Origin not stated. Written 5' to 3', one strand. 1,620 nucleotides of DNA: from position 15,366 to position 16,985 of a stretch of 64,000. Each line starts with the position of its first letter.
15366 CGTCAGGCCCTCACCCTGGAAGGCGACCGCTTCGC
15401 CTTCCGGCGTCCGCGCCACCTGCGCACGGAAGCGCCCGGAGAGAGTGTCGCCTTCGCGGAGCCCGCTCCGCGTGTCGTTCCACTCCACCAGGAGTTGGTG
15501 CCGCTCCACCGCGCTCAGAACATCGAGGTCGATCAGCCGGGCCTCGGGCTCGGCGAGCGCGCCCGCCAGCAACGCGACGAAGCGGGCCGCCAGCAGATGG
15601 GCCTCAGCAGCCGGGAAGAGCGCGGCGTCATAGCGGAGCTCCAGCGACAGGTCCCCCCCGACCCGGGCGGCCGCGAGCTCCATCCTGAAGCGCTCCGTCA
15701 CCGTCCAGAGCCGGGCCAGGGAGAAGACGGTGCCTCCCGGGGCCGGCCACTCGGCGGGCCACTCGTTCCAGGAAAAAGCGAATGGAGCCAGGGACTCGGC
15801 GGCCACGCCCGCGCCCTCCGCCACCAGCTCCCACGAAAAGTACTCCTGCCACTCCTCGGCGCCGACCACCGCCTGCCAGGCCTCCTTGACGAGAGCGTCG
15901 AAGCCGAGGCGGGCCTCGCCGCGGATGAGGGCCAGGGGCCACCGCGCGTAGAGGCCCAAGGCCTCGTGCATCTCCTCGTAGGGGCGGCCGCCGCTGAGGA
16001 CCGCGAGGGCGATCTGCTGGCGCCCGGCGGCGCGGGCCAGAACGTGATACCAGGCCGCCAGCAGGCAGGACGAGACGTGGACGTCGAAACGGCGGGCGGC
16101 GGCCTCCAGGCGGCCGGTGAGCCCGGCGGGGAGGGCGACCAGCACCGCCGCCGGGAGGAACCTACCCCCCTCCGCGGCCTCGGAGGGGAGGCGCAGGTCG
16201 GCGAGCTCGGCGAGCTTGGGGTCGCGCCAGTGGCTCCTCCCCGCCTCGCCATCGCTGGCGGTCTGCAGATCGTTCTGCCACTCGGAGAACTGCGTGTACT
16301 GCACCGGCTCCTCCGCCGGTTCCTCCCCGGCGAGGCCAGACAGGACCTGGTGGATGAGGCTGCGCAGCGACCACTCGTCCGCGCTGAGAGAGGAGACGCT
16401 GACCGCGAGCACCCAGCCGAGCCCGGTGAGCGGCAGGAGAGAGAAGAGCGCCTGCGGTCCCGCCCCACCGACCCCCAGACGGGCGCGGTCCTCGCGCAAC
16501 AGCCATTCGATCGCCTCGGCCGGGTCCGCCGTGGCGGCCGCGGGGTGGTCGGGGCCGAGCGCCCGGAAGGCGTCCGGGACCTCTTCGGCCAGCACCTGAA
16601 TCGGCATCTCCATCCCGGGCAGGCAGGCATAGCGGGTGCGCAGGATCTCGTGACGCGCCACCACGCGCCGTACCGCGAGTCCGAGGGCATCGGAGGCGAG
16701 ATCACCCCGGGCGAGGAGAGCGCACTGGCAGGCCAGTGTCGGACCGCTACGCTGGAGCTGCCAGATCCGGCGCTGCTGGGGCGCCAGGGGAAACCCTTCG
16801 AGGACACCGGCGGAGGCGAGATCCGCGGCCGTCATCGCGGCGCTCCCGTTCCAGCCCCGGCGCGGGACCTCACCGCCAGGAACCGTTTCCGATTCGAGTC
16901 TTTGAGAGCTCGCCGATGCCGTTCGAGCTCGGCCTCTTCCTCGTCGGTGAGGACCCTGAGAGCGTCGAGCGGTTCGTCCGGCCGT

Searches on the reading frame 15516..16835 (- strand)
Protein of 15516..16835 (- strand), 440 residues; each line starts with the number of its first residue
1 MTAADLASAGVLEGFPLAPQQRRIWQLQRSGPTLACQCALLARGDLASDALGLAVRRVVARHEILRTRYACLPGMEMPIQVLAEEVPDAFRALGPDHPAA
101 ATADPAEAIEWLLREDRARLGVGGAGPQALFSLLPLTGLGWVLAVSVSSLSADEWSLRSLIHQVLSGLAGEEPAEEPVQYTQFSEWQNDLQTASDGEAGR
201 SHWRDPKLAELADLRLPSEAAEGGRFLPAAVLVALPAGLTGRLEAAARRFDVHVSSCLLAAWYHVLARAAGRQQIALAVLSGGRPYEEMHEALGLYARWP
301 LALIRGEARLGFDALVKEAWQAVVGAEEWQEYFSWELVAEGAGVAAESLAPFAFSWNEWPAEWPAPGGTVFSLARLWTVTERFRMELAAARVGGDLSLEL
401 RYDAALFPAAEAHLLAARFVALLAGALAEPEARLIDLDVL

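Call 12: search_protein_families(library=ncbifam, proteins=[window:15516-16835:-], max_evalue=0.001)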
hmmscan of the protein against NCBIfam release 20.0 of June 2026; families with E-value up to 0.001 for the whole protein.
window:15516-16835:- (440 aa): 1 family
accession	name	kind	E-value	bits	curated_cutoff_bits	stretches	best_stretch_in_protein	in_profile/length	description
NF004282.0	PRK05691.1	subfamily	4.3e-29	99.3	4090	1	19-439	680-1109/4334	non-ribosomal peptide synthase/polyketide synthase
